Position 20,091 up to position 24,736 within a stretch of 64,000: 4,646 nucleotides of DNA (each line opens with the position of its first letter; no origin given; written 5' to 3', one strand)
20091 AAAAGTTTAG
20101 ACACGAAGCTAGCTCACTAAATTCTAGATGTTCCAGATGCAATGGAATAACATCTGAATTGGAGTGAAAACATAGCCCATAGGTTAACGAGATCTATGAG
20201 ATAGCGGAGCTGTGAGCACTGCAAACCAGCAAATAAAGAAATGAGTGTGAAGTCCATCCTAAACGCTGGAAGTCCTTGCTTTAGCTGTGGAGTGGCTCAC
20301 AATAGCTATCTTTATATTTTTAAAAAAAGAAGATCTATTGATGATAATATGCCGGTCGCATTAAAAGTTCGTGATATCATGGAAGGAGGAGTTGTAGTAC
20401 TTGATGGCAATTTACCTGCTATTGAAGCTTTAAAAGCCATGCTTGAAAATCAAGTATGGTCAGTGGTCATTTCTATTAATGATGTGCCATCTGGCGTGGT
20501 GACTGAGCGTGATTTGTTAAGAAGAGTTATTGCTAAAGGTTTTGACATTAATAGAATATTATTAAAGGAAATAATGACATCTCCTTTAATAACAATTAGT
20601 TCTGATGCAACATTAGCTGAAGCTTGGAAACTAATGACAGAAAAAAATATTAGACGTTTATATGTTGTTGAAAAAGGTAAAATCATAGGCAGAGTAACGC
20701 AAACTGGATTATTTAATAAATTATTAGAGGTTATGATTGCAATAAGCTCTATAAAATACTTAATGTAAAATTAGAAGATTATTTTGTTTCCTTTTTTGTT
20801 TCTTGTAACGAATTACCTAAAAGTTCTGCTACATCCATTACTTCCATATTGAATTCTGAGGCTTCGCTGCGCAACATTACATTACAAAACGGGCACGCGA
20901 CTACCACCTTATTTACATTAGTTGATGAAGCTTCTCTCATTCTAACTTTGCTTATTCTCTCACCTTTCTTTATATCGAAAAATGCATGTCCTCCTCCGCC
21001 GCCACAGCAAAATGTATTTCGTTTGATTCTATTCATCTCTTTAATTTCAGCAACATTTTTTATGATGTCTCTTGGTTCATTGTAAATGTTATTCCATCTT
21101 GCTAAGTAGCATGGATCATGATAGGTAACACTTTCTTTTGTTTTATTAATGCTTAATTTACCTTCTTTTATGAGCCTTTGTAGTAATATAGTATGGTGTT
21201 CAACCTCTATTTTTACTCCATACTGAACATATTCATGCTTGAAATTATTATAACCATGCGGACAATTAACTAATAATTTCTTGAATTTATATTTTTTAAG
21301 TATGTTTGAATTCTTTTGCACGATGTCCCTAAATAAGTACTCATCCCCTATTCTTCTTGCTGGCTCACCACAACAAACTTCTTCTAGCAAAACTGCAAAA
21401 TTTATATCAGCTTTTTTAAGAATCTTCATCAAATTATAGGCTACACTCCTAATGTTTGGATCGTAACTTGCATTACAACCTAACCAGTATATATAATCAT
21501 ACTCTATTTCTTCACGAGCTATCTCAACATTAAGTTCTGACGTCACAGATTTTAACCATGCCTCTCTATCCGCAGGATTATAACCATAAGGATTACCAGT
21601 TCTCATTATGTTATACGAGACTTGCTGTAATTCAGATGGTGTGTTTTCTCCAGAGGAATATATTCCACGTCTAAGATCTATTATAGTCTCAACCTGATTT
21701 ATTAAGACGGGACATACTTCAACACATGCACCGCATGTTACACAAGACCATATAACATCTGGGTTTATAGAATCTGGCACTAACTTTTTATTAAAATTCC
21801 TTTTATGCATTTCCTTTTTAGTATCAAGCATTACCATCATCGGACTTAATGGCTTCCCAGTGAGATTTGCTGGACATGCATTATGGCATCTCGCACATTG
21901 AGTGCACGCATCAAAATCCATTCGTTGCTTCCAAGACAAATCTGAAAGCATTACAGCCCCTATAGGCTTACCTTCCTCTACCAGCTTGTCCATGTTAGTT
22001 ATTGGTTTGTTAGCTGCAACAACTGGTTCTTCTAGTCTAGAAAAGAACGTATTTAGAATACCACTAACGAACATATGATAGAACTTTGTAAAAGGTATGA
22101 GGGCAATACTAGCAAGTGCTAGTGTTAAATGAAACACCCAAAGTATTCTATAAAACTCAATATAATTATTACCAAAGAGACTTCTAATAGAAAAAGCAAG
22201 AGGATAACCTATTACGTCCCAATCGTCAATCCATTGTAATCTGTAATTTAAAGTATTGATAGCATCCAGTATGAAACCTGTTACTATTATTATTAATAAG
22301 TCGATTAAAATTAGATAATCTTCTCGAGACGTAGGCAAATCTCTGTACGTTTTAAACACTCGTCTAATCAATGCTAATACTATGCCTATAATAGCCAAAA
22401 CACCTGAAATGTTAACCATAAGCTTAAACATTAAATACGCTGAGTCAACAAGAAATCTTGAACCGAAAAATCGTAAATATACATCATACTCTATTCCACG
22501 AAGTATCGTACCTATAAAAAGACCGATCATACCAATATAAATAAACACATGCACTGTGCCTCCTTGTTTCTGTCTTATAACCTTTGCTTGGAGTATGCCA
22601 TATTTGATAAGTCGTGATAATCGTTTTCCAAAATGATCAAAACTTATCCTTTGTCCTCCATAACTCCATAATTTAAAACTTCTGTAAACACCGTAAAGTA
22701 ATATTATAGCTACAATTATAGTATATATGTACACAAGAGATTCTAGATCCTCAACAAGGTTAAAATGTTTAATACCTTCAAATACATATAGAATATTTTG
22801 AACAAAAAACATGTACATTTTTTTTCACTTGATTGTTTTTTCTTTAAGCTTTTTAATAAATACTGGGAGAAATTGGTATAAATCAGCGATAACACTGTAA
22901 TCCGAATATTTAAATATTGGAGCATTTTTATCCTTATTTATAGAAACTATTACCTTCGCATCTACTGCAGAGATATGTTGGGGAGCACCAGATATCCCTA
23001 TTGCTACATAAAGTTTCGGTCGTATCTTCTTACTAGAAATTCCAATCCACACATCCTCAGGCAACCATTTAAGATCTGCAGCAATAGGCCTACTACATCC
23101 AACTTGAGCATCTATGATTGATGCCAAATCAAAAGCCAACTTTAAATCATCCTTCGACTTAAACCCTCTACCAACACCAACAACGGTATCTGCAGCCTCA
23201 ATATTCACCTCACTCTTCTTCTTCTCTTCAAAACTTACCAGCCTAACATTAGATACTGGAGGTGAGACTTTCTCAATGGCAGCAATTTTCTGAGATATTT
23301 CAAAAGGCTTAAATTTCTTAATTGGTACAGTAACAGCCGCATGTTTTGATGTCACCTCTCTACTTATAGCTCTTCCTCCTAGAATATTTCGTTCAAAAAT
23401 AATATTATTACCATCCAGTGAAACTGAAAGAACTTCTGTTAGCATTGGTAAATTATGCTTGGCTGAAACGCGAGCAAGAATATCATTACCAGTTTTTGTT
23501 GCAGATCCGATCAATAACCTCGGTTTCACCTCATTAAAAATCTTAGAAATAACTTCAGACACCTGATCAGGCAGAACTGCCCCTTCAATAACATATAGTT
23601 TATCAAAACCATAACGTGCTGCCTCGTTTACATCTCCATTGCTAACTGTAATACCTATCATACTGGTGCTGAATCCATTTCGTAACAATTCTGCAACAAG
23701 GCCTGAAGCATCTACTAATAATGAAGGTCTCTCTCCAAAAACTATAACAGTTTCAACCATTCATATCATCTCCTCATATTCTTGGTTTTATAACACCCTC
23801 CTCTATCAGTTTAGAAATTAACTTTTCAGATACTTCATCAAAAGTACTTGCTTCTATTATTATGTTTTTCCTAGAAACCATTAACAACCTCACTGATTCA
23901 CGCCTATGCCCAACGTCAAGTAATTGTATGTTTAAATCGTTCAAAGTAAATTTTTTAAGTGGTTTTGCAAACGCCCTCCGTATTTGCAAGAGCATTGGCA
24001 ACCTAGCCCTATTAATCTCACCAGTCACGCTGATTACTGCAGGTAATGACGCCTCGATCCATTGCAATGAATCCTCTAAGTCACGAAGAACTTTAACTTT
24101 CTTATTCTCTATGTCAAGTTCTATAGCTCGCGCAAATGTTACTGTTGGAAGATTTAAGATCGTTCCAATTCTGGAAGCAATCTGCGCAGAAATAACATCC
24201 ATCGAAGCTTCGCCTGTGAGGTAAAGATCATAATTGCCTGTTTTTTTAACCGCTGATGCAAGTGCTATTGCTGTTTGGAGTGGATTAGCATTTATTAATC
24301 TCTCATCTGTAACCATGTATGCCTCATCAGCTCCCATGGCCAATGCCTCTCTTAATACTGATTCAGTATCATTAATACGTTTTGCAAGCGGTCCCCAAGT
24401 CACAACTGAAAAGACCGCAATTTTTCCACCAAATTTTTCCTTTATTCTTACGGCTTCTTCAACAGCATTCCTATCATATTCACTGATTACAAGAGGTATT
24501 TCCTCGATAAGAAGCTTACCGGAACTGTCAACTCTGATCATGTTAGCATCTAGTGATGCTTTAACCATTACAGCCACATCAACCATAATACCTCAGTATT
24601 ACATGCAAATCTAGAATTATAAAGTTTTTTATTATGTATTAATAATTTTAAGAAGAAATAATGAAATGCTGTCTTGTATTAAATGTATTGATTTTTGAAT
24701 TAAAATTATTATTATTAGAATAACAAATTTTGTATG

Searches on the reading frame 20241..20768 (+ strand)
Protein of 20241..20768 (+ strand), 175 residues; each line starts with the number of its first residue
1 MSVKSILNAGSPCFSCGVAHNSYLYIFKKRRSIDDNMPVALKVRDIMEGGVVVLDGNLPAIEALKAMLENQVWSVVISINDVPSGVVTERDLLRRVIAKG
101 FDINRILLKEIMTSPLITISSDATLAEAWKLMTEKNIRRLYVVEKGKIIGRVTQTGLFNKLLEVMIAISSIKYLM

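Call 7: search_protein_families(library=pfam, proteins=[window:20241-20768:+])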
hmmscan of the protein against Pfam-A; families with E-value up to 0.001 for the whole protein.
window:20241-20768:+ (175 aa): 1 family
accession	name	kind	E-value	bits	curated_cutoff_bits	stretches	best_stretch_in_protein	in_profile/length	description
PF00571.33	CBS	-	6.8e-25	87.6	24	2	109-162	2-56/57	CBS domain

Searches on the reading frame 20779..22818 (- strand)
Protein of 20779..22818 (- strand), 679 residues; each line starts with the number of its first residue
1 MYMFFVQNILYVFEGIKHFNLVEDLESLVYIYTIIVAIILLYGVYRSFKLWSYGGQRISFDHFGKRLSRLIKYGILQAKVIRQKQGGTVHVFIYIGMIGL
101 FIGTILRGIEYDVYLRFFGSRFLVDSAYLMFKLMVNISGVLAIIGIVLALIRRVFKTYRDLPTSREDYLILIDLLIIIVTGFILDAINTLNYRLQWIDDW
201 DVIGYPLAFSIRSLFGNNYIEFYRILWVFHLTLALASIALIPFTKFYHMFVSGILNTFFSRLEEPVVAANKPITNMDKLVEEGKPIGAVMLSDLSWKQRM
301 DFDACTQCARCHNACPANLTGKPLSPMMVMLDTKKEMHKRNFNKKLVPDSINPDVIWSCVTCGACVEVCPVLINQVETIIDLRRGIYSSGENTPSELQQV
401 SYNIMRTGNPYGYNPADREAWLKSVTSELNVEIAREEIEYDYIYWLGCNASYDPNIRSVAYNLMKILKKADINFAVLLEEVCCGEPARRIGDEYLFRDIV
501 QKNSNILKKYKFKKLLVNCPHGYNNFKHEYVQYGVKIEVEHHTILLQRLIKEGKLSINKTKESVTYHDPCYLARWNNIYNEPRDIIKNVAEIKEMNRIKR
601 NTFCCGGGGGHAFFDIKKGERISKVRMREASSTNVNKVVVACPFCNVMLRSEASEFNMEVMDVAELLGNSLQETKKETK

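Call 7: search_protein_families(library=pfam, proteins=[window:20779-22818:-])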
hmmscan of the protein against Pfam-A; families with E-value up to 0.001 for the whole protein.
window:20779-22818:- (679 aa): 13 families
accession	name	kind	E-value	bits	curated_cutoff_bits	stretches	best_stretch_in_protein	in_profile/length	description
PF02754.22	CCG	-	5.4e-28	97.4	20.6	2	564-650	1-85/85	Cysteine-rich domain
PF13187.11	Fer4_9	-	9.5e-11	42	27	1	304-371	1-49/52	4Fe-4S dicluster domain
PF13237.11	Fer4_10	-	1.4e-10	41.4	25.5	1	300-370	4-53/53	4Fe-4S dicluster domain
PF13183.11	Fer4_8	-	2.2e-09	38.1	27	1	303-371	3-66/68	4Fe-4S dicluster domain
PF13484.11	Fer4_16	-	5.3e-09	37.2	30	1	305-371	2-65/66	4Fe-4S double cluster binding domain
PF02665.19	Nitrate_red_gam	-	5.6e-09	36.4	22.9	1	128-252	83-202/217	Nitrate reductase gamma subunit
PF13534.11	Fer4_17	-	4.6e-07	30.7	22.2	1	304-371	1-58/61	4Fe-4S dicluster domain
PF12797.12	Fer4_2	-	2.5e-06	27.5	24.5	1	296-317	1-22/22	4Fe-4S binding domain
PF12838.12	Fer4_7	-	1.5e-05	25.8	27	1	305-371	2-50/52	4Fe-4S dicluster domain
PF00037.32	Fer4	-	6.4e-05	23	21.1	0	301-318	4-21/24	4Fe-4S binding domain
PF13746.11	Fer4_18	-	0.00011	22.8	27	0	348-374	50-76/114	4Fe-4S dicluster domain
PF14697.11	Fer4_21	-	0.00055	20.5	35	0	301-317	37-53/59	4Fe-4S dicluster domain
PF25160.1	LdpA_Fe-S-bd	-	0.00077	19.6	27.6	0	358-371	27-40/49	LdpA Fe-S cluster-binding domain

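Call 25: search_protein_families(library=ncbifam, proteins=[window:20779-22818:-])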
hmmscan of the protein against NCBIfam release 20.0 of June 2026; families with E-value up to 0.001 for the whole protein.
window:20779-22818:- (679 aa): 33 families (the best 25 are shown)
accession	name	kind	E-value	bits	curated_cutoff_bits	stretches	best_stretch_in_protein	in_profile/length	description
NF004898.0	PRK06259.1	equivalog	3.8e-52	177.5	385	1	297-669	128-486/488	fumarate reductase (CoM/CoB) subunit TfrB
NF045670.1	quin_L_LdhH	equivalog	1.7e-27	96.1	800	1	437-667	464-705/706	L-lactate dehydrogenase (quinone) large subunit LdhH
NF045663.1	diclust_near_Sec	equivalog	2.2e-21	75.6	530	1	354-650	350-619/759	pyridine nucleotide-disulfide oxidoreductase/dicluster-binding protein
NF045796.1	DsrK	equivalog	1.6e-17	63.3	400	1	540-673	300-437/453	sulfate reduction electron transfer complex DsrMKJOP subunit DsrK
NF045724.1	ferredox_TmcB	equivalog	1.3e-15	56.9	735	1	286-660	24-415/430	electron transfer complex ferredoxin TmcB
NF045711.1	sulf_resp_HmcF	equivalog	8e-15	54.6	750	1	537-660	307-436/457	sulfate respiration complex iron-sulfur protein HmcF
NF008369.0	PRK11168.1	equivalog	6.3e-14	51.7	278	1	437-654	164-385/401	anaerobic glycerol-3-phosphate dehydrogenase subunit C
TIGR03290.1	CoB_CoM_SS_C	equivalog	1.1e-10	41.7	160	1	303-414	2-102/144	CoB--CoM heterodisulfide reductase subunit C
TIGR00384.1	dhsB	subfamily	3.9e-09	36.3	88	1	296-381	133-220/222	succinate dehydrogenase and fumarate reductase iron-sulfur protein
NF038018.1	qmoC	equivalog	5.4e-08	32.7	300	1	24-185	153-314/360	quinone-interacting membrane-bound oxidoreductase complex subunit QmoC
NF004616.0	PRK05950.1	subfamily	8.1e-08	31.7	228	1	300-386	144-233/238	succinate dehydrogenase iron-sulfur subunit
TIGR00273.1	TIGR00273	equivalog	1.8e-07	30.4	444.8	1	354-396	340-382/432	LutB/LldF family L-lactate oxidation iron-sulfur protein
NF009051.0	PRK12385.1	equivalog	1.9e-07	30.7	333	1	298-378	142-224/244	succinate dehydrogenase/fumarate reductase iron-sulfur subunit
TIGR01945.1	rnfC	subfamily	5.1e-07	28.6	245.95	1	300-379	360-424/435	RnfABCDGE type electron transport complex subunit C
TIGR03379.1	glycerol3P_GlpC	equivalog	9.4e-07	27.9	279.9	1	440-653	162-381/397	anaerobic glycerol-3-phosphate dehydrogenase subunit GlpC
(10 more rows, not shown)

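Call 60: search_solved_structures(query=window:20779-22818:-, max_evalue=0.00001)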
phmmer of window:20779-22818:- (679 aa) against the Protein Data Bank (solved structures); distinct sequences matched with E-value up to 0.00001: 1.
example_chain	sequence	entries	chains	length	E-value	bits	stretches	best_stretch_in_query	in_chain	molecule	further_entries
9ojn_A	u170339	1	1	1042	1.2e-81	278.3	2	351-675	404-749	Iron-sulfur-binding reductase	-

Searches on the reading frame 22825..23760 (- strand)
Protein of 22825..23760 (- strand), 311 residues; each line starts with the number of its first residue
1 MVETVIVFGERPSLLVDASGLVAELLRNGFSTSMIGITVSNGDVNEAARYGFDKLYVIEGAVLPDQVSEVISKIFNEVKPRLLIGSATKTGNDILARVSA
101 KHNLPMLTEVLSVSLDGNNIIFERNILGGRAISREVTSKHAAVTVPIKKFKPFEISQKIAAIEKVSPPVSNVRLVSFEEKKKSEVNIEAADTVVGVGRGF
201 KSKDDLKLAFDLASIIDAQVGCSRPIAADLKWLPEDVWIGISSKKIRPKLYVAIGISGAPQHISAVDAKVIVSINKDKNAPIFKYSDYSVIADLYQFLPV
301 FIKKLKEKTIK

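Call 7: search_protein_families(library=pfam, proteins=[window:22825-23760:-])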
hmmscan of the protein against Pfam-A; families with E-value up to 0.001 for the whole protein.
window:22825-23760:- (311 aa): 2 families
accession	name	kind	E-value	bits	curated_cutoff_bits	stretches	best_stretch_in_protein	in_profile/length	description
PF00766.25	ETF_alpha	-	2.7e-27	95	27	1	186-266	1-80/81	Electron transfer flavoprotein FAD-binding domain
PF01012.27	ETF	-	1.7e-16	61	26.7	1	44-168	50-179/181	Electron transfer flavoprotein domain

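Call 25: search_protein_families(library=ncbifam, proteins=[window:22825-23760:-])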
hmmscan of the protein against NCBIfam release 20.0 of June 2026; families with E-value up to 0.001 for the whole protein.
window:22825-23760:- (311 aa): 5 families
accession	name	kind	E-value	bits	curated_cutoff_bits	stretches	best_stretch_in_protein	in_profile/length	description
NF008884.0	PRK11916.1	equivalog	1.1e-49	169.5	528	1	36-306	33-311/312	electron transfer flavoprotein subunit alpha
NF002889.0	PRK03363.1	equivalog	3.2e-38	131.8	549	1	37-304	34-310/313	electron transfer flavoprotein subunit alpha/FixB family protein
NF042970.1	AcrlCoAredClosAcrA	equivalog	3e-35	122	600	2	171-307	220-359/360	acryloyl-CoA reductase electron transfer subunit beta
NF038209.1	mft_etfA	equivalog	1.1e-25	90.6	240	1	61-305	54-302/303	mycofactocin-associated electron transfer flavoprotein alpha subunit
NF051845.1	EtFlavAlphaProt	equivalog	1.2e-16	60.7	600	1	23-307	116-401/406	electron transfer flavoprotein subunit alpha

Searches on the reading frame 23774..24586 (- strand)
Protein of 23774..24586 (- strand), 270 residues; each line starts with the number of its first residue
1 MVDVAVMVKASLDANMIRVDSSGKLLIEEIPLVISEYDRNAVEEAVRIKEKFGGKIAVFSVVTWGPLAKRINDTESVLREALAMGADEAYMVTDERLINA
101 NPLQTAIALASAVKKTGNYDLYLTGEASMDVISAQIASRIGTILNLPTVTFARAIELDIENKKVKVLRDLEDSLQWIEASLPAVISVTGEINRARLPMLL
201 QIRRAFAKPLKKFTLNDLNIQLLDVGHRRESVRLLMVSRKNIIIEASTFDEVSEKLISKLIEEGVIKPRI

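Call 7: search_protein_families(library=pfam, proteins=[window:23774-24586:-])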
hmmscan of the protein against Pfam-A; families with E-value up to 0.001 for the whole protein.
window:23774-24586:- (270 aa): 1 family
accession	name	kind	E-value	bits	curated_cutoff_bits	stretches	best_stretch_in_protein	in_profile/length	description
PF01012.27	ETF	-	3.5e-31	108.8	26.7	1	28-217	6-180/181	Electron transfer flavoprotein domain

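Call 25: search_protein_families(library=ncbifam, proteins=[window:23774-24586:-])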
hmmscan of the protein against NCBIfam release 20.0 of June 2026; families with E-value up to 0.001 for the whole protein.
window:23774-24586:- (270 aa): 5 families
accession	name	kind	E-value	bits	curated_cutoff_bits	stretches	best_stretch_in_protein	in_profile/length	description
NF040731.1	flavo_sub_EftB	exception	2.3e-39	135.3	445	1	4-263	2-257/260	electron transfer flavoprotein subunit beta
NF008998.0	PRK12342.1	equivalog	4.5e-38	131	338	1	17-260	16-249/254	electron transfer flavoprotein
NF002888.0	PRK03359.1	subfamily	1.4e-31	109.8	219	1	15-252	14-245/256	putative electron transfer flavoprotein FixA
NF042971.1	AcrlCoAredClosAcrB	equivalog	1.8e-25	89.5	475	1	6-219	5-211/266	acryloyl-CoA reductase electron transfer subunit gamma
TIGR04503.1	mft_etfB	hypoth_equivalog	2.2e-15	56.8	200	1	23-205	19-208/290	mycofactocin-associated electron transfer flavoprotein beta subunit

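Call 44: find_encoding_contigs(protein=window:23774-24586:-, flank=3000, max_places=10)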
Protein window:23774-24586:- (270 aa): no gene with exactly this product is on record in the collection.
